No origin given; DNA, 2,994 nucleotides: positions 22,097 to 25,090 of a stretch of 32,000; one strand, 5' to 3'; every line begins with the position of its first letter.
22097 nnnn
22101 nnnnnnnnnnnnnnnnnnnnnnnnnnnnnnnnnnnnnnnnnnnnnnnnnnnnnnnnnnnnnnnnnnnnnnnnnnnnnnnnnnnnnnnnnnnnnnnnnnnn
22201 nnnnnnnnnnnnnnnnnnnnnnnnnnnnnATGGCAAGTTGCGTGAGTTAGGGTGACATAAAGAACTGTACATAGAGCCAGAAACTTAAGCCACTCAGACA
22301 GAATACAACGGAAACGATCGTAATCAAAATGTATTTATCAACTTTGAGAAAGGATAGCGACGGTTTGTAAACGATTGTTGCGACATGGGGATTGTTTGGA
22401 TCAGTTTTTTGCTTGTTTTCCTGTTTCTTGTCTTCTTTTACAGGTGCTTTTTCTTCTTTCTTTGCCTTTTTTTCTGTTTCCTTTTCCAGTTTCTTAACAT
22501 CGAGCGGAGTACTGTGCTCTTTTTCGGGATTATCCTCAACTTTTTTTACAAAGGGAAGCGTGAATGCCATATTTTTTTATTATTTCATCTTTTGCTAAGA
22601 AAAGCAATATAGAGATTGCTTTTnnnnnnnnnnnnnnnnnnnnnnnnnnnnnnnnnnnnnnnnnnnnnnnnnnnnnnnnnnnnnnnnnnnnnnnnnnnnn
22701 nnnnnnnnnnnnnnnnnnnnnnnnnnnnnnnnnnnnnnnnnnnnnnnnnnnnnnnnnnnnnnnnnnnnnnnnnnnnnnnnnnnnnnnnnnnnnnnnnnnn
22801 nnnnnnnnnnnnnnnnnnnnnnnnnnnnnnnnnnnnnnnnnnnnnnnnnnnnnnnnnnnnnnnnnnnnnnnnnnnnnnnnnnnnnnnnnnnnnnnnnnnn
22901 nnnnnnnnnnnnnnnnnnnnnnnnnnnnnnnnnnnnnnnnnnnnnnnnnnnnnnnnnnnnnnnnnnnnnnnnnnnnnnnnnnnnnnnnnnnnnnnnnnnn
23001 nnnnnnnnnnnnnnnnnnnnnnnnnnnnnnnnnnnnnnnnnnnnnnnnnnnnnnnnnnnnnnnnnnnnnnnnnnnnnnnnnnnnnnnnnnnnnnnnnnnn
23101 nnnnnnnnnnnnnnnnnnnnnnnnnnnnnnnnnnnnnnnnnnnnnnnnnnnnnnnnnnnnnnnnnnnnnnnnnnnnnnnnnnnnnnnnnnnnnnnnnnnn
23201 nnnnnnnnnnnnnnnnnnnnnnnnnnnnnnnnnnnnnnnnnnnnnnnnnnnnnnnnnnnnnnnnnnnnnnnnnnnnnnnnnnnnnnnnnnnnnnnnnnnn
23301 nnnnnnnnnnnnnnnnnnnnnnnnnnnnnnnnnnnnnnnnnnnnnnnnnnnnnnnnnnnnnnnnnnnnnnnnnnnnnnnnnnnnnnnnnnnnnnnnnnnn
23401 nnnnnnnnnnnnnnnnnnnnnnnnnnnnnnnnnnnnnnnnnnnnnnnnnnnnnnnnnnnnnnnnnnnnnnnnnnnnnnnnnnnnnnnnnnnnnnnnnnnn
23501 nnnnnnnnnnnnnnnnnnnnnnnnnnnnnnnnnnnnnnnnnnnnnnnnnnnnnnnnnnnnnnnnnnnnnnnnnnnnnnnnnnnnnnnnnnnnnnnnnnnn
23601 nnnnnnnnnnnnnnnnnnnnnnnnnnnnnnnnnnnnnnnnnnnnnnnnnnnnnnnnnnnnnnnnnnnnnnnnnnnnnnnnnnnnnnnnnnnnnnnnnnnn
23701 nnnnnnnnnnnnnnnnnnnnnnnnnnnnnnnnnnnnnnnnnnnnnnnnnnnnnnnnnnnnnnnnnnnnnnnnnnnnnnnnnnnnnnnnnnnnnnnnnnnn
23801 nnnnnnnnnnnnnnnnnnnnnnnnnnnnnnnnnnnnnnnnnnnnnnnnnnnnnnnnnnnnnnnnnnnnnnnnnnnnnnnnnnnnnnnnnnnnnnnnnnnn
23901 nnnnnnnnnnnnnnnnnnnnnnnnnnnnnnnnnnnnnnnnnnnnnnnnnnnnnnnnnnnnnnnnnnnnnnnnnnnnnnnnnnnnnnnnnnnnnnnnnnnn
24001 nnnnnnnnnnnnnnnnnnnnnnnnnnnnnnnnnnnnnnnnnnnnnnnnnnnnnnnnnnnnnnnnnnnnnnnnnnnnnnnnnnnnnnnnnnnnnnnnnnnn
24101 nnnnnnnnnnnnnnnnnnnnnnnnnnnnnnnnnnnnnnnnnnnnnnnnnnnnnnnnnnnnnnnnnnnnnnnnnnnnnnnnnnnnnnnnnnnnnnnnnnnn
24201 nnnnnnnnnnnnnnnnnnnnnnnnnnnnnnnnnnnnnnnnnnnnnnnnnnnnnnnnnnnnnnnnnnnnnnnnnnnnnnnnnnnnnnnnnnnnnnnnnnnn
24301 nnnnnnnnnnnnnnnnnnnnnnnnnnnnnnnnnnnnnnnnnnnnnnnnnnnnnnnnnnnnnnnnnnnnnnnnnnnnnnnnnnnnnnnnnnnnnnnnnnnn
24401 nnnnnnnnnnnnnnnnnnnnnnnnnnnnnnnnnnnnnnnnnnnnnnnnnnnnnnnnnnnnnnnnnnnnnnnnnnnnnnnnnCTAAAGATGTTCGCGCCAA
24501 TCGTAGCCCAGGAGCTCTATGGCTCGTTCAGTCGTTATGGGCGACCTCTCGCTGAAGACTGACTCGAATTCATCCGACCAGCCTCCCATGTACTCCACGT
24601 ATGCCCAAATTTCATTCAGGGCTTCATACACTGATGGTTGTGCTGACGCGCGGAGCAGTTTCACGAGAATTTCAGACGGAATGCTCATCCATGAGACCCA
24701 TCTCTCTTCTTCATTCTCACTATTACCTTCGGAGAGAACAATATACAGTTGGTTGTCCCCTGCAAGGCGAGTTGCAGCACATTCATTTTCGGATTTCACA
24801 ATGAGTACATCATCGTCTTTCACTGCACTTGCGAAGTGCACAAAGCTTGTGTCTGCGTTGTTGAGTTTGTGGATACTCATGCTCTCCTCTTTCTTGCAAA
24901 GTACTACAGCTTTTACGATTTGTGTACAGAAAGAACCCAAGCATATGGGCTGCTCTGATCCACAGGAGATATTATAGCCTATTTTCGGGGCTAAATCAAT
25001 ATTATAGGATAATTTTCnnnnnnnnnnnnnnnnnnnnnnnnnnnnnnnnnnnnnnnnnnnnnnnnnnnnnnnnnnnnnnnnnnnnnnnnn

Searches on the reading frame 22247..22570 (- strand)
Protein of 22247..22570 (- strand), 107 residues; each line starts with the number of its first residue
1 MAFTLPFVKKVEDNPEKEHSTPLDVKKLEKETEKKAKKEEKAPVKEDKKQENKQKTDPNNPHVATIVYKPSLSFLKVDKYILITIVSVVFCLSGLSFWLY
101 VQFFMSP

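Call 3: search_protein_families(library=ncbifam, proteins=[window:22247-22570:-], max_evalue=10)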
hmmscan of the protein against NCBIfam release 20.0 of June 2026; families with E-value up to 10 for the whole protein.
window:22247-22570:- (107 aa): 2 families
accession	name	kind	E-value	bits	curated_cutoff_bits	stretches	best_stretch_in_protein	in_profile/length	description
NF008745.0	PRK11778.1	equivalog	0.079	12.1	259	1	17-72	52-108/345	protease SohB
NF047418.1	teichoic_AuxB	equivalog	1.6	7.6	300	1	15-55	279-319/345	lipoteichoic acid stability factor AuxB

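Call 4: search_protein_families(library=pfam, proteins=[window:22247-22570:-], max_evalue=10)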
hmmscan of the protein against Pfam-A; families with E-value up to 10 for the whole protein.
window:22247-22570:- (107 aa): 5 families
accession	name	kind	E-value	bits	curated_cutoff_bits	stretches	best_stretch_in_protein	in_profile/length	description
PF12070.13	SCAI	-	0.0097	15.3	25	1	10-75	245-305/529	Protein SCAI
PF03012.19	PP_M1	-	0.03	14.3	24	1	15-68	43-96/296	Phosphoprotein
PF03137.26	OATP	-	0.042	12.6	25.8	1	27-105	240-320/545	Organic Anion Transporter Polypeptide (OATP) family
PF15339.11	Afaf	-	0.093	12.9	27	1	24-69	44-88/198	Acrosome formation-associated factor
PF22770.2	POP1_C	-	3.5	8.3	24.3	1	12-54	39-82/174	POP1 C-terminal domain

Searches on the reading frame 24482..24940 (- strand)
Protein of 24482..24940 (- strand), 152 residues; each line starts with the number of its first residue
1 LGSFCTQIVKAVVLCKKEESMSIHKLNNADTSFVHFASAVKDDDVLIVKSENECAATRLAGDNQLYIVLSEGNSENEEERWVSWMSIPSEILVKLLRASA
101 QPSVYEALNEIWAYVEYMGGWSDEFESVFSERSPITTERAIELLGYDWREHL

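Call 13: search_protein_families(library=pfam, proteins=[window:24482-24940:-], max_evalue=0.001)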
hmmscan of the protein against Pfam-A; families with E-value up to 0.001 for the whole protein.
window:24482-24940:- (152 aa): 0 families

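Call 67: search_protein_families(library=pfam, proteins=[window:24482-24940:-], max_evalue=1)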
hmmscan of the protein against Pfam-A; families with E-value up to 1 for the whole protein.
window:24482-24940:- (152 aa): 1 family
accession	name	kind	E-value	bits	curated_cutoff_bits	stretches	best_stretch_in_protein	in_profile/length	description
PF00717.28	Peptidase_S24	-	0.13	12.5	23.3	1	17-78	41-100/116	Peptidase S24-like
